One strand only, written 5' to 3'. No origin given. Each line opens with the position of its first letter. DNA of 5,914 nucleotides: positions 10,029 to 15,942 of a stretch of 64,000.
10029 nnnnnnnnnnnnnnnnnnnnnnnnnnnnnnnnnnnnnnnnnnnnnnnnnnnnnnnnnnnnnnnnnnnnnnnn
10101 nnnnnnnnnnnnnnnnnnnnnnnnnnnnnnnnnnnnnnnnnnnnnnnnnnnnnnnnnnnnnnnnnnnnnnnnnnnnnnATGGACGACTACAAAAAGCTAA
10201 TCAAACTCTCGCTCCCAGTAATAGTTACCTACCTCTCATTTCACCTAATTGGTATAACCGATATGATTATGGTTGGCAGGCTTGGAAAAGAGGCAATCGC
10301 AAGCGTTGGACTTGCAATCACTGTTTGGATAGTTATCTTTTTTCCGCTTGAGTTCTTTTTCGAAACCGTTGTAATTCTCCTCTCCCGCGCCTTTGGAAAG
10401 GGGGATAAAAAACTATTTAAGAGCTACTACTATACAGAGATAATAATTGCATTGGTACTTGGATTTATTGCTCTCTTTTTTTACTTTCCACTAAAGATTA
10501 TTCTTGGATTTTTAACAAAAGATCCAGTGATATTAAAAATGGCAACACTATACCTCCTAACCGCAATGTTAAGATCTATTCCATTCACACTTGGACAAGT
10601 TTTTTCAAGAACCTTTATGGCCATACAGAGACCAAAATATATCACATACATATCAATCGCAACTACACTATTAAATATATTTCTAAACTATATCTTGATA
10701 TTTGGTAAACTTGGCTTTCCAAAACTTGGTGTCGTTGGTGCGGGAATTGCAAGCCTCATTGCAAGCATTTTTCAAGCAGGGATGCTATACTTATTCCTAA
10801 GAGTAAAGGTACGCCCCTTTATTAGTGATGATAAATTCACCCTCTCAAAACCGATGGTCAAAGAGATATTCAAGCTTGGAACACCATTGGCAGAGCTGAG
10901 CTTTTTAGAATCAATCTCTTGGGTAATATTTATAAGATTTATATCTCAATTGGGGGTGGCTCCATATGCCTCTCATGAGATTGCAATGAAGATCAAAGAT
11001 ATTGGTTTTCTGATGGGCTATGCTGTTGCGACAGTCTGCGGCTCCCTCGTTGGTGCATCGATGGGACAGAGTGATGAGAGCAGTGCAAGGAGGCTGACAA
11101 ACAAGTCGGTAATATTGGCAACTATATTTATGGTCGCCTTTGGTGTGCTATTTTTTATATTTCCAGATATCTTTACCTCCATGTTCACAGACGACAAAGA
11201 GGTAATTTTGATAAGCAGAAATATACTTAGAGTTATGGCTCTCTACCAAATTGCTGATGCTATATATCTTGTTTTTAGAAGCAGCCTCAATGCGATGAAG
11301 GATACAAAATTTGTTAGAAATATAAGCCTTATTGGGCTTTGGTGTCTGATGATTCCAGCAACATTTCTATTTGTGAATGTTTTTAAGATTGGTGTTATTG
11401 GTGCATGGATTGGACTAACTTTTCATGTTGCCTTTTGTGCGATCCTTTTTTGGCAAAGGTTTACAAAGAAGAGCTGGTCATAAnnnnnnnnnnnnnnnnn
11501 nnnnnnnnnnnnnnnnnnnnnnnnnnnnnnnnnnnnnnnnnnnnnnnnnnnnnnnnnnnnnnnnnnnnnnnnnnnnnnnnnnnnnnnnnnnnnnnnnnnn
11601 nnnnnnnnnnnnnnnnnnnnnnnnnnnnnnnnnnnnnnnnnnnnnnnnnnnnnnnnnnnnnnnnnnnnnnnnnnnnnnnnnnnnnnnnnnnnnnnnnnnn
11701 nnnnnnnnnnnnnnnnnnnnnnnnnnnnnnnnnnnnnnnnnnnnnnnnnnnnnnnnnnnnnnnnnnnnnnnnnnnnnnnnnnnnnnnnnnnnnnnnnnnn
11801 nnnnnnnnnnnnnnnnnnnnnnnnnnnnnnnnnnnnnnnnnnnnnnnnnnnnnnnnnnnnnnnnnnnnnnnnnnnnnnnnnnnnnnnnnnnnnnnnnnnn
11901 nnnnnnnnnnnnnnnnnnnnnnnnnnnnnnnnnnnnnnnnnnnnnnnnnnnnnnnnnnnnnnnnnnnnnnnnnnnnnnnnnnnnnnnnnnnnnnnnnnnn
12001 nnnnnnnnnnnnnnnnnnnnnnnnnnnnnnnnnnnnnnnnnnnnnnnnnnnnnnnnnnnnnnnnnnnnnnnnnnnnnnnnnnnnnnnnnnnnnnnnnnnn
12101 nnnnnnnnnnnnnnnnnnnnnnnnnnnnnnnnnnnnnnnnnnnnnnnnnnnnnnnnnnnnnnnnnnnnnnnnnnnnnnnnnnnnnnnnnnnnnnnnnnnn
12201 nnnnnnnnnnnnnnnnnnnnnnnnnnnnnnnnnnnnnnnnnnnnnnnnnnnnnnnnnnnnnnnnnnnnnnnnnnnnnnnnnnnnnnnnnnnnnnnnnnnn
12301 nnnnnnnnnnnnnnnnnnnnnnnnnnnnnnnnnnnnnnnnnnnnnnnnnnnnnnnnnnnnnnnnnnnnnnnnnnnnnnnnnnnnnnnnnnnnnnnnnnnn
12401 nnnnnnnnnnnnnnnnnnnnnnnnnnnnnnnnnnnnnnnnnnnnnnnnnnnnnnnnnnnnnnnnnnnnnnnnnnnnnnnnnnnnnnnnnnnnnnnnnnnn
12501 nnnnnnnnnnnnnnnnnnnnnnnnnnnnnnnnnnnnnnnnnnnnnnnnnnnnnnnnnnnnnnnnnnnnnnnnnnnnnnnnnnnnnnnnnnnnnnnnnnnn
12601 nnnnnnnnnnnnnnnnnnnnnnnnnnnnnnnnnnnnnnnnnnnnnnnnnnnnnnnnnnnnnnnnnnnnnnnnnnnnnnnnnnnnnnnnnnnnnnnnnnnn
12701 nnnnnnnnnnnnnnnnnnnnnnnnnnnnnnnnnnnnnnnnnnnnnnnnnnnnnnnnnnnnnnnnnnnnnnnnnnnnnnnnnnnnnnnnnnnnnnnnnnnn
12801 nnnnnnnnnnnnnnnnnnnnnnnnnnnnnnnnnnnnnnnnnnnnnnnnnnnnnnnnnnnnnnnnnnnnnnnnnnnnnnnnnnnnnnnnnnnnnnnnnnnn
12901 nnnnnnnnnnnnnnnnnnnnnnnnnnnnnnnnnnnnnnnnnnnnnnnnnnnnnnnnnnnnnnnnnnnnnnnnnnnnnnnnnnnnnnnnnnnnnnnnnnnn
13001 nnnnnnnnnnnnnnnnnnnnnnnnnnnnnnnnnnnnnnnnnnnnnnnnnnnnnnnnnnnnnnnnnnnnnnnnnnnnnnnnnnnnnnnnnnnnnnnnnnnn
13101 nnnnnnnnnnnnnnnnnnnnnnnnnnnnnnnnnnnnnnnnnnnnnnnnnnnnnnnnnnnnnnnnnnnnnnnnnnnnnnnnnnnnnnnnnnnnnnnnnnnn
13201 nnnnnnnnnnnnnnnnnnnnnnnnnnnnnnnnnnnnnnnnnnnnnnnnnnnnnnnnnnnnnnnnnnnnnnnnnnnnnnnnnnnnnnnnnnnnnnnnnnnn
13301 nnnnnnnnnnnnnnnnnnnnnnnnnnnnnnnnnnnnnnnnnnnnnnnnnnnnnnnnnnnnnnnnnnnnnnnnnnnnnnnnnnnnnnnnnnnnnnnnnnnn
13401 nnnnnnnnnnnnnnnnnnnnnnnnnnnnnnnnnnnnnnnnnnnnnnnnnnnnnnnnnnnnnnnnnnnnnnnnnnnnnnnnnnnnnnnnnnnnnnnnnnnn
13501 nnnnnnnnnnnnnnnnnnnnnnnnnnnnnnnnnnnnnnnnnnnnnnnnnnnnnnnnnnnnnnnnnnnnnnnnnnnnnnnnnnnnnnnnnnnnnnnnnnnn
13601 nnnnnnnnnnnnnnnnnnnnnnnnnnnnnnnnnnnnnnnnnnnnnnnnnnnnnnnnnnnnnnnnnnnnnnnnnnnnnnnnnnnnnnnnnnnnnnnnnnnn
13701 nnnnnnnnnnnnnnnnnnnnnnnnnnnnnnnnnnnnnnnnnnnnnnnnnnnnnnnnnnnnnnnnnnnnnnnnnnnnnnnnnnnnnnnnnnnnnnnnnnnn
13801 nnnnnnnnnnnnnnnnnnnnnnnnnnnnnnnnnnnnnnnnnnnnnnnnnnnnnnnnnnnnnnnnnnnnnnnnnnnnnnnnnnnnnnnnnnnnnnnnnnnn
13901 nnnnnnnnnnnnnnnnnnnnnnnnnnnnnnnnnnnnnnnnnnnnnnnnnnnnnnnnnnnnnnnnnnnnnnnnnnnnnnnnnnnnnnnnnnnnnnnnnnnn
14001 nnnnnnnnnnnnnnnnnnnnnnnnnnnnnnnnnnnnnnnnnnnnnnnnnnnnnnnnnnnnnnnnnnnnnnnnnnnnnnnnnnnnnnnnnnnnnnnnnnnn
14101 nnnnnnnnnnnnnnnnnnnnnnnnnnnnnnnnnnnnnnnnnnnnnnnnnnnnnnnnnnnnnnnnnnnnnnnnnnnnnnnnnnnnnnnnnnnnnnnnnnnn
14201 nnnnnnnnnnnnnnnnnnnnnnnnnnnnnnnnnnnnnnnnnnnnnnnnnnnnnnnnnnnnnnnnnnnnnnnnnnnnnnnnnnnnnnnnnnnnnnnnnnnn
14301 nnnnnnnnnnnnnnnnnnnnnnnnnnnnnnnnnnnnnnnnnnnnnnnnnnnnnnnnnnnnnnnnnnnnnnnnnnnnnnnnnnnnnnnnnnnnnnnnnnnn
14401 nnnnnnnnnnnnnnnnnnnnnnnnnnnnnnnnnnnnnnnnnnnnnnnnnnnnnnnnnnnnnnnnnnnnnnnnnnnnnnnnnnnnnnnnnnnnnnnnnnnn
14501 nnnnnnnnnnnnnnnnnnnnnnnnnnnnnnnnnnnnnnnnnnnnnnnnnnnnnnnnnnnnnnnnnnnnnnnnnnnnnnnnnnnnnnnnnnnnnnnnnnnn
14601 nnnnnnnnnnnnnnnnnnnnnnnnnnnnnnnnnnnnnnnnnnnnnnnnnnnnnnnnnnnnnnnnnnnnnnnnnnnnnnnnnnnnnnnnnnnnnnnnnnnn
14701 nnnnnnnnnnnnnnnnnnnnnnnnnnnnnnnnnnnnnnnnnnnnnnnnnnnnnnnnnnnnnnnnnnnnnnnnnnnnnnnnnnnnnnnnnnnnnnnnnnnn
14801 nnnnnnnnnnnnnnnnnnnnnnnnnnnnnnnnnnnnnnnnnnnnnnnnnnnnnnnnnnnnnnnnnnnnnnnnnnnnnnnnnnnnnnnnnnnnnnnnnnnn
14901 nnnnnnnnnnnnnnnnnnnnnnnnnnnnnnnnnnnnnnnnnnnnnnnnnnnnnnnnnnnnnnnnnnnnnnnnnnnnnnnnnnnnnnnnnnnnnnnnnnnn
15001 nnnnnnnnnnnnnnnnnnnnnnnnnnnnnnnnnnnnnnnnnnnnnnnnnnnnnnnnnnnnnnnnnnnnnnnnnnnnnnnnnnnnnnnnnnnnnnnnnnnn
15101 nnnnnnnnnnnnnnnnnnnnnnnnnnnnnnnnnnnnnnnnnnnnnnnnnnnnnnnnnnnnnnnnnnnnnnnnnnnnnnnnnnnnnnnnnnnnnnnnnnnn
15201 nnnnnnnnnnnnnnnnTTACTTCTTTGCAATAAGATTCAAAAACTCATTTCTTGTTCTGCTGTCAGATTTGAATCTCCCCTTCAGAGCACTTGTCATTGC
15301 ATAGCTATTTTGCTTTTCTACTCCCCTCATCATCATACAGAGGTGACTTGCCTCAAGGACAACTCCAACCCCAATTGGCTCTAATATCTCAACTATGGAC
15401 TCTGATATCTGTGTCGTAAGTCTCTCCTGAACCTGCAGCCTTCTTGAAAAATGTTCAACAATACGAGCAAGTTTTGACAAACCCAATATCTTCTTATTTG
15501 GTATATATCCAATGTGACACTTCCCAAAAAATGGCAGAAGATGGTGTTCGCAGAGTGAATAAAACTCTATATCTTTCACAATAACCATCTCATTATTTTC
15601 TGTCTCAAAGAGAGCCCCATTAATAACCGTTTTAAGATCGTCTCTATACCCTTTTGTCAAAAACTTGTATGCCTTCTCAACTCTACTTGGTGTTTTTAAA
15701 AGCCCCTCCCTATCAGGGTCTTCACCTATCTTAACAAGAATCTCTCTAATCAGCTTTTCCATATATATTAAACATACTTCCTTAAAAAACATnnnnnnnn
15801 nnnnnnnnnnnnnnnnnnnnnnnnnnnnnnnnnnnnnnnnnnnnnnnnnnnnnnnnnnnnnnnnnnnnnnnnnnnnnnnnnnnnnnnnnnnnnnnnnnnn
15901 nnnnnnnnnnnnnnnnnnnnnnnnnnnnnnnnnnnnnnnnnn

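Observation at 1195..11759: Family A arms are swapped and mosaic between copies while loop and outer flanks stay co-oriented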

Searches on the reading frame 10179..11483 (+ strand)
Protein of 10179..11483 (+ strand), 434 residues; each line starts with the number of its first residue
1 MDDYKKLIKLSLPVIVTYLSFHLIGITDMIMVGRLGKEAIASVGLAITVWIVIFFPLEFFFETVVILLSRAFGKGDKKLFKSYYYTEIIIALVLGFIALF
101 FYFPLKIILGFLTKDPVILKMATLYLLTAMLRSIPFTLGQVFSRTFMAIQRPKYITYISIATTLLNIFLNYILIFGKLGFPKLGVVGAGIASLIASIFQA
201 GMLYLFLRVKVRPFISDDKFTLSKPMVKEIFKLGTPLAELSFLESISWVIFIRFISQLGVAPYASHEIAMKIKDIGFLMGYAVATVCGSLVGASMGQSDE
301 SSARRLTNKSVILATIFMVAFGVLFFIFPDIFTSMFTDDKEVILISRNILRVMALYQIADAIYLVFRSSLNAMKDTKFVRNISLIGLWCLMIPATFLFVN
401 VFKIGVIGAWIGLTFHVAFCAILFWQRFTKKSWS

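Call 10: search_protein_families(library=pfam, proteins=[window:10179-11483:+])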
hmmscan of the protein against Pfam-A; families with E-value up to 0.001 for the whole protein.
window:10179-11483:+ (434 aa): 1 family
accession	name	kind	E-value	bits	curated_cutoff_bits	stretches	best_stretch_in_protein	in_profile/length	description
PF01554.23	MatE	-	3.6e-47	160.5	24.9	2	13-172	1-161/161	MatE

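Call 25: find_encoding_contigs(protein=window:10179-11483:+, flank=2000, max_places=10)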
Protein window:10179-11483:+ (434 aa): 1 contig read that carries it; 1 place shown.
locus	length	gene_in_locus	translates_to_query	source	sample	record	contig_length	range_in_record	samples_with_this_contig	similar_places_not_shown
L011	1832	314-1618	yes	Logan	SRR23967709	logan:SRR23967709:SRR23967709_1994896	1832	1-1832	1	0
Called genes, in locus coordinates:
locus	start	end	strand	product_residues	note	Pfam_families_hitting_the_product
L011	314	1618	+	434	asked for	PF01554:MatE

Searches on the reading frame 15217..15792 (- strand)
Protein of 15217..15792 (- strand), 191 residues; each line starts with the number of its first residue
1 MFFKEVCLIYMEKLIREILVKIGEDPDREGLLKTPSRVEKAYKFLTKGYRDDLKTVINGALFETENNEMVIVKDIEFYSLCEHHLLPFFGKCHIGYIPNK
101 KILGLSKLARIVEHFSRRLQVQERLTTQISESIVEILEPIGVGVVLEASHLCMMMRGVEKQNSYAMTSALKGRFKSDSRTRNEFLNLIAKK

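Call 10: search_protein_families(library=pfam, proteins=[window:15217-15792:-])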
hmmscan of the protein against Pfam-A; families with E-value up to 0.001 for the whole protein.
window:15217-15792:- (191 aa): 2 families
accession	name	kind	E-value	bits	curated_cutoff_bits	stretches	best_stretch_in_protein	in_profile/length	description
PF01227.27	GTP_cyclohydroI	-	4.3e-77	258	27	1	11-188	1-178/179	GTP cyclohydrolase I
PF14489.11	QueF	-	1.1e-05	26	27.3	1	87-143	1-57/81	QueF-like protein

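Call 43: find_encoding_contigs(protein=window:15217-15792:-, flank=3000, max_places=10)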
Protein window:15217-15792:- (191 aa): no gene with exactly this product is on record in the collection.
